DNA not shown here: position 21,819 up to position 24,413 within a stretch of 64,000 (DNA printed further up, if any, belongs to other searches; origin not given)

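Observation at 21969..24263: Secreted GMC oxidoreductase, an enzyme class uncommon in apicomplexans: possible horizontal acquisition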

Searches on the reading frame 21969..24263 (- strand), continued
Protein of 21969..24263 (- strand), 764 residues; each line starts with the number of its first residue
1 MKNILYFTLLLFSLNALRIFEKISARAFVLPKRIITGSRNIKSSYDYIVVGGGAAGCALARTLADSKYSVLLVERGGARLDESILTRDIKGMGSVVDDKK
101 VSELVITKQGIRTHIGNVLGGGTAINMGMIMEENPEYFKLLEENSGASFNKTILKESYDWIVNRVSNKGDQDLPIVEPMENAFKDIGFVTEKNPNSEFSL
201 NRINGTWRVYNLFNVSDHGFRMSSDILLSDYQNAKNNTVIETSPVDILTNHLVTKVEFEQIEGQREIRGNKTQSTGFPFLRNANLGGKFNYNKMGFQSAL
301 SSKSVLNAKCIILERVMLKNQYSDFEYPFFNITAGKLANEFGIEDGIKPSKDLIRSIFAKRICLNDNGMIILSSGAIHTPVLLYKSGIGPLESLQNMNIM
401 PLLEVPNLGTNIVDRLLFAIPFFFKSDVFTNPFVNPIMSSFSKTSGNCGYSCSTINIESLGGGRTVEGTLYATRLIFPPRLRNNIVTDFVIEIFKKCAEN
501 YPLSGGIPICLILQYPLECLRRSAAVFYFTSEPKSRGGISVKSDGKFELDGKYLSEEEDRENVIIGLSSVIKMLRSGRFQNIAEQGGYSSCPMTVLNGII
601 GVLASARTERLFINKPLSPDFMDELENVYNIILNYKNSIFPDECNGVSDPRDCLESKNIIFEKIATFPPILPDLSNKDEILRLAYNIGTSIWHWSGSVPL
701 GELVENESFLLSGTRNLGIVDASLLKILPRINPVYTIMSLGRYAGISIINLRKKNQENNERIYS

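Call 43: find_homologous_proteins(query=A4, max_evalue=1e-20)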
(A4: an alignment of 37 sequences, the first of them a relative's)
Query A4 (37 sequences) (698 aa, profile of the alignment): 69 proteins with E <= 1e-20 among 8000 candidates.
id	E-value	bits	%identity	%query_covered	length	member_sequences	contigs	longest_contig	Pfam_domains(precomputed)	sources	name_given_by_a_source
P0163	3.7e-128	447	100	100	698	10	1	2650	PF05199.20,PF00732.26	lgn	-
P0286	1.3e-125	439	91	97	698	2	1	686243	PF01266.31,PF05199.20,PF00732.26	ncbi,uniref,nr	ncbi:secreted glucose methanol choline like oxidoreductase [Cryptosporidium ubiquitum]|uniref:Secret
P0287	1.7e-125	438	87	100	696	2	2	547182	PF01266.31,PF05199.20,PF00732.26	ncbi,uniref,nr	ncbi:signal peptide-containing protein [Cryptosporidium canis]|uniref:Signal peptide-containing prot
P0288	3.6e-124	434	82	99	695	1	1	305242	PF05199.20,PF00732.26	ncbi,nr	ncbi:GMC oxidoreductase family protein [Cryptosporidium felis]|nr:GMC oxidoreductase family protein 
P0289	8.0e-124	433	85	100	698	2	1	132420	PF01266.31,PF05199.20,PF00732.26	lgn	-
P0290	1.3e-123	432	77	100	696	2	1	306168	PF00070.34,PF05199.20,PF00732.26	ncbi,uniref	ncbi:hypothetical protein RS030_172656 [Cryptosporidium xiaoi]|uniref:Glucose-methanol-choline oxido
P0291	1.2e-120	422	76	100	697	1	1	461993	PF05199.20,PF00732.26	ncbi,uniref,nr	ncbi:hypothetical protein FG386_002646 [Cryptosporidium ryanae]|uniref:uncharacterized protein n=1 T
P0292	1.2e-112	396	58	100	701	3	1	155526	PF05199.20,PF00732.26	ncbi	ncbi:GMC oxidoreductase family protein [Cryptosporidium serpentis]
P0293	1.3e-104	369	26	46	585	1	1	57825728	PF05199.20,PF00732.26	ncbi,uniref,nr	ncbi:protein HOTHEAD-like isoform X1 [Canna indica]|uniref:Protein HOTHEAD-like isoform X1 n=1 Tax=C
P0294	4.7e-101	357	25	48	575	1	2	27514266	PF05199.20,PF00732.26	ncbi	ncbi:hypothetical protein ACOSP7_025694 [Xanthoceras sorbifolium]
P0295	1.5e-100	356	25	48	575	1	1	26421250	PF05199.20,PF00732.26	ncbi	ncbi:hypothetical protein ACOSQ3_026130 [Xanthoceras sorbifolium]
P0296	1.7e-97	346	26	45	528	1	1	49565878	PF05199.20,PF00732.26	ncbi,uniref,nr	ncbi:hypothetical protein BUALT_Bualt05G0063100 [Buddleja alternifolia]|uniref:Glucose-methanol-chol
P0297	3.4e-96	341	24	44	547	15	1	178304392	PF05199.20,PF00732.26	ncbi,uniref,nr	ncbi:hypothetical protein ZIOFF_012900 [Zingiber officinale]|uniref:Glucose-methanol-choline oxidore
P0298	3.6e-68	249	25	47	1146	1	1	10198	PF13450.13,PF00732.26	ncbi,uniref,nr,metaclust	ncbi:LOW QUALITY PROTEIN: oxidoreductase, putative [Eimeria mitis]|uniref:Oxidoreductase, putative n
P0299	2.3e-67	246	37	10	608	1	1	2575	PF05199.20,PF00732.26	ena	-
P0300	2.0e-66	243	24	44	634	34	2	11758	PF05199.20,PF00732.26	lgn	-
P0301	2.2e-66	243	21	46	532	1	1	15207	PF01266.31,PF00890.31,PF05199.20,PF00732.26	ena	-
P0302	1.3e-64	237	22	45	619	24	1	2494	PF00890.31,PF05834.19,PF05199.20,PF00732.26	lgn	-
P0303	5.8e-63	232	22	24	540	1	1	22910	PF00890.31,PF05199.20,PF00732.26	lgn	-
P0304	3.1e-62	229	22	50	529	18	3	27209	PF13450.13,PF00890.31,PF05199.20,PF00732.26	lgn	-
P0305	1.2e-61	227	25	22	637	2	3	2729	PF01266.31,PF00890.31,PF05834.19,PF05199.20,PF00732.26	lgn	-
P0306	2.2e-61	227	25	22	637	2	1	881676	PF01266.31,PF00890.31,PF05199.20,PF00732.26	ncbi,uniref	ncbi:glucose dehydrogenase [FAD, quinone] [Drosophila montana]|uniref:glucose dehydrogenase [FAD, qu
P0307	5.5e-61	225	25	49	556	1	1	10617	PF05199.20,PF00732.26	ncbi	ncbi:MAG: choline dehydrogenase [Chloroflexota bacterium]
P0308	2.0e-60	223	25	49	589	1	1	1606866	PF05199.20,PF00732.26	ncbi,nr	ncbi:alcohol oxidase [Hysterangium stoloniferum]|nr:alcohol oxidase [Hysterangium stoloniferum]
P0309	2.6e-60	223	48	7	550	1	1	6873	PF01266.31,PF13450.13,PF00890.31,PF07992.21,PF05834.19,PF05199.20,PF00732.26,PF01494.26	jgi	jgi:5-(hydroxymethyl)furfural/furfural oxidase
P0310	1.0e-59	221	24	41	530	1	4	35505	PF05199.20,PF00732.26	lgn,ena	-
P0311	3.1e-59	219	23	48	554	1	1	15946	PF01266.31,PF05199.20,PF00732.26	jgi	jgi:choline dehydrogenase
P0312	1.6e-57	214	25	44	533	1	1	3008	PF00890.31,PF05199.20,PF00732.26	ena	-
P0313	1.9e-57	213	23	47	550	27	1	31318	PF01266.31,PF05199.20,PF00732.26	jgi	jgi:choline dehydrogenase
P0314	9.9e-57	211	48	7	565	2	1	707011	PF13450.13,PF00890.31,PF05199.20,PF00732.26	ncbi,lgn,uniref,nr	ncbi:GMC family oxidoreductase N-terminal domain-containing protein [Bradyrhizobium liaoningense]|un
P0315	1.8e-56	210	31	13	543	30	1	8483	PF00890.31,PF05199.20,PF00732.26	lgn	-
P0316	1.3e-55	207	25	44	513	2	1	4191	PF13450.13,PF05199.20,PF00732.26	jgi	jgi:choline dehydrogenase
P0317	6.3e-55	205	22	49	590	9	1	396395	PF00890.31,PF05199.20,PF00732.26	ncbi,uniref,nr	ncbi:glucose oxidase [Aspergillus bombycis]|uniref:glucose oxidase n=1 Tax=Aspergillus bombycis TaxI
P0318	5.3e-54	202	32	15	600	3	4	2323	PF01266.31,PF05199.20,PF00732.26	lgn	-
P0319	2.6e-51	193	30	18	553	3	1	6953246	PF05199.20,PF00732.26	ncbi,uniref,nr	ncbi:GMC family oxidoreductase N-terminal domain-containing protein [Pseudomonas protegens]|uniref:G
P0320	4.2e-51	193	23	45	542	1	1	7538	PF05834.19,PF05199.20,PF00732.26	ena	-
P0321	4.9e-51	192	23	45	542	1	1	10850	PF05834.19,PF05199.20,PF00732.26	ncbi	-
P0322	8.7e-51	192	22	45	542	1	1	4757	PF05199.20,PF00732.26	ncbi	-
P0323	9.0e-51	191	22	45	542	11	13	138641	PF05199.20,PF00732.26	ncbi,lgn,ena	-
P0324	1.7e-50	191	23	45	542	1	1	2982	PF05834.19,PF05199.20,PF00732.26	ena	-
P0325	3.1e-50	190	43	7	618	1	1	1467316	PF05199.20,PF00732.26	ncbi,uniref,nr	ncbi:alcohol oxidase [Guyanagaster necrorhizus]|uniref:Alcohol oxidase n=1 Tax=Guyanagaster necrorhi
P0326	4.6e-50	189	24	46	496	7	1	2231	PF01266.31,PF13450.13,PF00890.31,PF07992.21,PF13454.13,PF05834.19,PF05199.20,PF00732.26,PF01134.29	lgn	-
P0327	2.5e-49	187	22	31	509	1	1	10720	PF05199.20,PF00732.26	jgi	jgi:choline dehydrogenase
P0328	1.1e-48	185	24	47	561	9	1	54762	PF01266.31,PF00890.31,PF05199.20,PF00732.26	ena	-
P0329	3.5e-48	183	38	13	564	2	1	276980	PF01266.31,PF13450.13,PF00890.31,PF05199.20,PF00732.26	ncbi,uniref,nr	ncbi:GMC family oxidoreductase [Caballeronia temeraria]|uniref:GMC family oxidoreductase n=1 Tax=Cab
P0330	3.8e-47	180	27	22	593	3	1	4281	PF05834.19,PF05199.20,PF00732.26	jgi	jgi:choline dehydrogenase-like flavoprotein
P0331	9.1e-43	165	30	22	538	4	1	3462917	PF01266.31,PF13450.13,PF00890.31,PF03486.21,PF05199.20,PF00732.26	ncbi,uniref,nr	ncbi:cellobiose dehydrogenase [Penicillium atrosanguineum]|uniref:Cellobiose dehydrogenase n=1 Tax=P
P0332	1.5e-42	164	25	45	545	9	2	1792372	PF01266.31,PF00890.31,PF07992.21,PF03486.21,PF05199.20,PF00732.26,PF12831.14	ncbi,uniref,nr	ncbi:unnamed protein product [Penicillium olsonii]|uniref:Glucose-methanol-choline oxidoreductase N-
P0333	1.7e-42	164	26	41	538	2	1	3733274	PF01266.31,PF13450.13,PF00890.31,PF03486.21,PF05199.20,PF00732.26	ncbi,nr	ncbi:cellobiose dehydrogenase [Penicillium lividum]|nr:cellobiose dehydrogenase [Penicillium lividum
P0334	2.0e-41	161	25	50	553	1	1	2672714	PF01266.31,PF00890.31,PF03486.21,PF05199.20,PF00732.26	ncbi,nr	ncbi:hypothetical protein F1880_007298 [Penicillium rolfsii]|nr:hypothetical protein F1880_007298 [P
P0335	1.8e-40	157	37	13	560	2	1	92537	PF01266.31,PF13450.13,PF00890.31,PF05199.20,PF00732.26,PF12831.14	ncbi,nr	ncbi:hypothetical protein B0H14DRAFT_520117 [Mycena olivaceomarginata]|nr:hypothetical protein B0H14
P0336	2.9e-40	157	27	17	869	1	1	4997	PF05199.20,PF00732.26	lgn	-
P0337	1.2e-39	155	22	39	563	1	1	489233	PF01266.31,PF13450.13,PF00890.31,PF05199.20,PF00732.26,PF12831.14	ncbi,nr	ncbi:hypothetical protein DFH09DRAFT_613173 [Mycena vulgaris]|nr:hypothetical protein DFH09DRAFT_613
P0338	9.5e-39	152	36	9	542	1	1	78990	PF01266.31,PF13450.13,PF00890.31,PF05199.20,PF00732.26,PF12831.14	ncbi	ncbi:the flavin domain of cellobiose dehydrogenase, partial [Mycena haematopus]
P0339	1.7e-38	151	25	45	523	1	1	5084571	PF01266.31,PF00890.31,PF07992.21,PF03486.21,PF05199.20,PF00732.26,PF12831.14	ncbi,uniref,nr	ncbi:uncharacterized protein N7506_004347 [Penicillium brevicompactum]|uniref:uncharacterized protei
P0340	3.1e-37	147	25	46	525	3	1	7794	PF01266.31,PF13450.13,PF00890.31,PF03486.21,PF05199.20,PF00732.26,PF12831.14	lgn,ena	-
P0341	3.5e-37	147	26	38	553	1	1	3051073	PF01266.31,PF00890.31,PF05199.20,PF00732.26,PF12831.14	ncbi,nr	ncbi:hypothetical protein B0H19DRAFT_1210266 [Mycena capillaripes]|nr:hypothetical protein B0H19DRAF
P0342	2.1e-35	141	36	11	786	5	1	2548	PF16010.11,PF05199.20,PF00732.26,PF12831.14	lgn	-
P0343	4.9e-33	133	26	45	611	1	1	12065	PF01266.31,PF00890.31,PF03486.21,PF00732.26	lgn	-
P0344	2.1e-31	128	36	14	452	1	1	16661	PF00890.31,PF07992.21,PF03486.21,PF05199.20,PF00732.26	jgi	-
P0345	2.4e-31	127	37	13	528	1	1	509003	PF01266.31,PF13450.13,PF00890.31,PF05199.20,PF00732.26,PF12831.14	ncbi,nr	ncbi:hypothetical protein B0H14DRAFT_3857697 [Mycena olivaceomarginata]|nr:hypothetical protein B0H1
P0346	3.2e-24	104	58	6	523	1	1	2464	PF01266.31,PF00890.31,PF07992.21,PF05199.20,PF00732.26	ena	-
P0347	8.8e-24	102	52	6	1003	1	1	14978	PF13450.13,PF07992.21,PF00070.34,PF03486.21,PF05834.19,PF00732.26,PF01134.29,PF01494.26,PF12831.14,PF01946.24,PF01266.31,PF00890.31,PF13738.13,PF05199.20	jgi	jgi:NADH dehydrogenase FAD-containing subunit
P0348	1.9e-23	101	42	6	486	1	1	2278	PF01266.31,PF13450.13,PF00890.31,PF07992.21,PF05199.20,PF00732.26,PF01134.29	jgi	-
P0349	1.7e-22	98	67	5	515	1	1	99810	PF01266.31,PF13450.13,PF00890.31,PF05199.20,PF00732.26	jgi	jgi:choline dehydrogenase-like flavoprotein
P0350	9.4e-22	96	64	5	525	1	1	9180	PF01266.31,PF13450.13,PF00890.31,PF07992.21,PF05199.20,PF00732.26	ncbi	-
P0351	1.4e-21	95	24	15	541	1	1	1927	PF00890.31,PF07992.21,PF05199.20,PF00732.26,PF01494.26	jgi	jgi:choline dehydrogenase-like flavoprotein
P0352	2.5e-21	94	38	7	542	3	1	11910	PF00890.31,PF05199.20,PF00732.26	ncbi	-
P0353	5.8e-21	93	65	5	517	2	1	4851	PF01266.31,PF00890.31,PF07992.21,PF05199.20,PF00732.26,PF12831.14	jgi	jgi:choline dehydrogenase-like flavoprotein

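Call 45: fold_search(model_id=the predicted structure, library=pdb)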
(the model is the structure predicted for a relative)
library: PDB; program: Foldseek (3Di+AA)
matches with E <= 10: 1827; with E <= 0.001: 274
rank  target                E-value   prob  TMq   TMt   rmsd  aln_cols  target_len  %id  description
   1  3red_A                5.2e-33  1.00  0.57  0.82   6.8       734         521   18  3.0 A structure of the Prunus mume hydroxynitrile lyase isozyme-1 (released 2012-06-20)
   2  5eb4_B                6.9e-33  1.00  0.57  0.84   4.9       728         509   18  The crystal structure of almond HNL, PaHNL5 V317A, expressed in Aspergillus niger (released 2016-04-20)
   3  1ju2_A                1.1e-32  1.00  0.57  0.83   6.5       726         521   18  Crystal structure of the hydroxynitrile lyase from almond (released 2002-09-04)
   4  5eb4_A                1.5e-32  1.00  0.55  0.80   7.0       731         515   19  The crystal structure of almond HNL, PaHNL5 V317A, expressed in Aspergillus niger (released 2016-04-20)
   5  6jby_A                1.7e-32  1.00  0.57  0.82   5.3       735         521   18  Crystal structure of endo-deglycosylated hydroxynitrile lyase isozyme 5 of Prunus communis (released 2020-04-01)
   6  8jm5                  2.3e-32  1.00  0.58  0.83   5.1       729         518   18  Endo-deglycosylated hydroxynitrile lyase isozyme 5 mutant L331A/S333V/P340L from Prunus communis (released 2024-06-05)
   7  8jm1                  3.8e-32  1.00  0.57  0.83   5.2       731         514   18  Endo-deglycosylated hydroxynitrile lyase isozyme 5 mutant from Prunus communis mutant L331A complexed with 2,2-dimethyl- (released 2024-06-12)
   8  7cgs                  4.2e-32  1.00  0.57  0.83   5.2       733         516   18  Crystal endo-deglycosylated hydroxynitrile lyase isozyme 5 mutant L343F from Prunus communis (released 2021-04-21)
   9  8s2y_A                4.2e-32  1.00  0.54  0.83   6.8       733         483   19  Crystal structure of alcohol oxidase PaAox1 from Picea abies (released 2025-03-12)
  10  8jm0_A                7.7e-32  1.00  0.57  0.82   5.3       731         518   18  Endo-deglycosylated hydroxynitrile lyase isozyme 5 mutant L331A from Prunus communis complexed with 2,2-dimethyl-4H-be (released 2024-06-12)
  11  8jm3                  1.1e-31  1.00  0.57  0.84   5.0       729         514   18  Endo-deglycosylated hydroxynitrile lyase isozyme 5 mutant L331A from Prunus communis complexed with 4H-benzo[d][1,3]diox (released 2024-06-12)
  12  6lqy                  1.3e-31  1.00  0.57  0.82   5.2       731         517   18  Crystal complex of endo-deglycosylated hydroxynitrile lyase isozyme 5 of Prunus communis with benzaldehyde (released 2020-05-13)
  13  7bwp                  1.4e-31  1.00  0.57  0.83   5.1       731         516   18  Crystal complex of endo-deglycosylated PcHNL5 with (R)-mandelonitrile (released 2020-05-13)
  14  8jm7                  1.5e-31  1.00  0.56  0.83   5.3       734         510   18  Endo-deglycosylated hydroxynitrile lyase isozyme 5 mutant L331A/S333V/P340L from Prunus communis complexed with 2,2-dime (released 2024-06-05)
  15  8s2y_B                1.8e-31  1.00  0.53  0.83   7.1       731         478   19  Crystal structure of alcohol oxidase PaAox1 from Picea abies (released 2025-03-12)
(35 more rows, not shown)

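Call 58: find_encoding_contigs(protein=P0016, flank=7000, max_places=2)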
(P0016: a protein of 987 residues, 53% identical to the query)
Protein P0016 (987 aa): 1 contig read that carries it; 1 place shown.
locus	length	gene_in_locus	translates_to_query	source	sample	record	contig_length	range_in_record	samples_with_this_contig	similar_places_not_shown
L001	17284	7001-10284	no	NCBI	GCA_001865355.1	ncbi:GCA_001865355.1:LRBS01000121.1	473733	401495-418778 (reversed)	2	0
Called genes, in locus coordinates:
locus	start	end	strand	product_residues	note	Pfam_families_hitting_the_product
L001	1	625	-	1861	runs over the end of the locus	-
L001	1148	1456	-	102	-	PF00462:Glutaredoxin, PF13192:Thioredoxin_3 (faint)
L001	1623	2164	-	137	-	-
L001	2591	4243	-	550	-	-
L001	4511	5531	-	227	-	-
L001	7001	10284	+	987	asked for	PF00732:GMC_oxred_N (faint), PF05199:GMC_oxred_C (weak)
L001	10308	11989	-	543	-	PF04042:DNA_pol_E_B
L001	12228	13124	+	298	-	-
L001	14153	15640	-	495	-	PF00557:Peptidase_M24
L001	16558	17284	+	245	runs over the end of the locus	-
